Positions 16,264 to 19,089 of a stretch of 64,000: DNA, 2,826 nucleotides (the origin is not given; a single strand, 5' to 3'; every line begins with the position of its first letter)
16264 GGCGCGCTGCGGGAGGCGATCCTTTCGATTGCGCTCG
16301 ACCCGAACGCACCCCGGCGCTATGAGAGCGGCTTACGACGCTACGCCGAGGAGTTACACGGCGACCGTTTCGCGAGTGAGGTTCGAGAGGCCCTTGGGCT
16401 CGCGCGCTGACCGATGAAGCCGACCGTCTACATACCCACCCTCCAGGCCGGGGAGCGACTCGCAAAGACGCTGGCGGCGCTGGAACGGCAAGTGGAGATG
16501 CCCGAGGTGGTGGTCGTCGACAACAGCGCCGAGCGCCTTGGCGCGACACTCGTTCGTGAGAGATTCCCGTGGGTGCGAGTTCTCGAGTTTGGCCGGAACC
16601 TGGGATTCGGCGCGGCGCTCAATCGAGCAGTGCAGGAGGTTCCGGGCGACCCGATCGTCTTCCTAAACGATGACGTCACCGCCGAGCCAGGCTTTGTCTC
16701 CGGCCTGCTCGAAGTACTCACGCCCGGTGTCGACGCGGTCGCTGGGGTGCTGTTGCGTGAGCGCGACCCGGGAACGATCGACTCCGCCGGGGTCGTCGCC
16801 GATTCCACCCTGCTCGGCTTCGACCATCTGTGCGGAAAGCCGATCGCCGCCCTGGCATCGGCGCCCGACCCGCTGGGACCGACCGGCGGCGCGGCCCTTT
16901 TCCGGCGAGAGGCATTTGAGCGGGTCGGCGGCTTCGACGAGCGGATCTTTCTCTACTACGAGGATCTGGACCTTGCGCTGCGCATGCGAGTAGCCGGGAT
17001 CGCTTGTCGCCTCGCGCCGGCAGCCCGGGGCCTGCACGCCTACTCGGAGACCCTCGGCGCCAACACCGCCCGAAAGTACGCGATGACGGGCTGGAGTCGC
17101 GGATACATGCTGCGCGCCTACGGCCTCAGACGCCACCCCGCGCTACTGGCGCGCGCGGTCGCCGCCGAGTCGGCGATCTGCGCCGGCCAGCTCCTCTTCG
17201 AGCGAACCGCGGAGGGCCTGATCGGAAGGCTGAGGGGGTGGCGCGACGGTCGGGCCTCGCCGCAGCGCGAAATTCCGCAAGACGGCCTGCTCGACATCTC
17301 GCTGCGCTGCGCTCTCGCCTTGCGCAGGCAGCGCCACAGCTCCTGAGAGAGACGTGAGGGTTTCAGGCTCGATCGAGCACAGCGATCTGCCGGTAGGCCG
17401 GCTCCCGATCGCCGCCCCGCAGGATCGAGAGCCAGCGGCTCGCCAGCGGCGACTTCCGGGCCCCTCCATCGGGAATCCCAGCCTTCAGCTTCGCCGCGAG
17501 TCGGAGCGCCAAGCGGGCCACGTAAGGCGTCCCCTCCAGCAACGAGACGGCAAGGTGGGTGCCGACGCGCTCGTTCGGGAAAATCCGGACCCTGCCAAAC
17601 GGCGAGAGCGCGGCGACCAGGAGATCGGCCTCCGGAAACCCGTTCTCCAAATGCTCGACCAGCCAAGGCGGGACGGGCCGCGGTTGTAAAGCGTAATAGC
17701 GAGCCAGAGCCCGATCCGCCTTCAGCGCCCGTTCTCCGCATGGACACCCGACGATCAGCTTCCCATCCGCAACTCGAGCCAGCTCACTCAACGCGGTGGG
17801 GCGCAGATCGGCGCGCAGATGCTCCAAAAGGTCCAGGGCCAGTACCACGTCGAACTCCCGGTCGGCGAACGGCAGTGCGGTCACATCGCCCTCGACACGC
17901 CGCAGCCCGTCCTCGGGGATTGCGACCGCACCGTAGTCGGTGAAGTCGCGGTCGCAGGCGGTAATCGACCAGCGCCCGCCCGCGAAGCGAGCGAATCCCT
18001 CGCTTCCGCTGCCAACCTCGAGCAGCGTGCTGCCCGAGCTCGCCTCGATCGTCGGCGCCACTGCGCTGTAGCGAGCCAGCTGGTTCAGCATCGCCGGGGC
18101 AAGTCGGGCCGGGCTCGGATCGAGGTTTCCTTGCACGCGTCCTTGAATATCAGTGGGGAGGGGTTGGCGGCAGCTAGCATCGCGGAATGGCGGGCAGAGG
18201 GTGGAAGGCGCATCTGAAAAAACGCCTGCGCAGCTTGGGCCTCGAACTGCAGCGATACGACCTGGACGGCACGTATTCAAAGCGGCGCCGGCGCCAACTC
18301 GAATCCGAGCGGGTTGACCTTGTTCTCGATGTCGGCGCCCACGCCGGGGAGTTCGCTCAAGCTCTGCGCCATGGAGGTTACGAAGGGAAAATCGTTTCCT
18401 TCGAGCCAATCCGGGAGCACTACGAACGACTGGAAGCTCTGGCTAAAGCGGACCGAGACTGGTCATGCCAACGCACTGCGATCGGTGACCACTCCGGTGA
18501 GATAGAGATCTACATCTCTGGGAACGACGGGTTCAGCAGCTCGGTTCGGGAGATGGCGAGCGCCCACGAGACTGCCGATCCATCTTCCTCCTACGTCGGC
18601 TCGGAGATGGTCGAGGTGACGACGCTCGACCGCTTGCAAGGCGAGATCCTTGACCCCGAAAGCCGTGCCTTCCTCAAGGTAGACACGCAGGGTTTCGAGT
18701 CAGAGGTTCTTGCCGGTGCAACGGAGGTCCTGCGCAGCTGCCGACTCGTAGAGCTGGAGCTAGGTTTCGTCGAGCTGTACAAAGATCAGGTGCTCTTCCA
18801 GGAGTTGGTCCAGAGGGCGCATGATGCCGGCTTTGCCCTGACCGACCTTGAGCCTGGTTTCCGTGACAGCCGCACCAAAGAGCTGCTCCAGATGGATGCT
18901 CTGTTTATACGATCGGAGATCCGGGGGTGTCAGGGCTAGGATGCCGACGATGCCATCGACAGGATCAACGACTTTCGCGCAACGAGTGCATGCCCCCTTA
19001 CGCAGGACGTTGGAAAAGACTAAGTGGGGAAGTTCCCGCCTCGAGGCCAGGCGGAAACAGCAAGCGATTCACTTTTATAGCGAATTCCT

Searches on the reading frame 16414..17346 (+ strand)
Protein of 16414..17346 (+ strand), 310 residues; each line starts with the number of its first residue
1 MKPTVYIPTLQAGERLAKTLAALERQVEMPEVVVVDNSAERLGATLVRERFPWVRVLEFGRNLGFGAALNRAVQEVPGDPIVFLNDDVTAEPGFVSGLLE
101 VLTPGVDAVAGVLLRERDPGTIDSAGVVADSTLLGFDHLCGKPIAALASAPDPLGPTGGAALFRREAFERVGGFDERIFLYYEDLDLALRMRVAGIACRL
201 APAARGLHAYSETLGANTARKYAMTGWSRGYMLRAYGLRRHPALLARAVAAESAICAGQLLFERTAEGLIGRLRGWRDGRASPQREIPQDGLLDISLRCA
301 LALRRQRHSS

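Call 30: search_protein_families(library=pfam, proteins=[window:16414-17346:+], max_evalue=0.0001)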
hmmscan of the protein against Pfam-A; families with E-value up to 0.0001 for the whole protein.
window:16414-17346:+ (310 aa): 3 families
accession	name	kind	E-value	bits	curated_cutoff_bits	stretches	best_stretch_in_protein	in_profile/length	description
PF00535.33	Glycos_transf_2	-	2.9e-17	63.5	23.3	1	4-171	1-167/168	Glycosyl transferase family 2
PF13641.12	Glyco_tranf_2_3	-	1.9e-12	48.1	27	1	4-214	4-217/230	Glycosyltransferase like family 2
PF13632.12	Glyco_trans_2_3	-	3.7e-09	37.1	27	1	81-223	2-138/198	Glycosyl transferase family group 2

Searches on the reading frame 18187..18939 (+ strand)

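Call 78: search_protein_families(library=pfam, proteins=[window:18187-18939:+], max_evalue=0.01)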
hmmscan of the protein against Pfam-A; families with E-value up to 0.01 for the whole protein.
window:18187-18939:+ (250 aa): 2 families
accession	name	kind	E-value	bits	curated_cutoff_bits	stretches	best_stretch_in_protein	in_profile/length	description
PF05050.19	Methyltransf_21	-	2.8e-22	80.1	22.7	1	48-216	1-171/173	Methyltransferase FkbM domain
PF13489.12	Methyltransf_23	-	0.0088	16.2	27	0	28-82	7-60/164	Methyltransferase domain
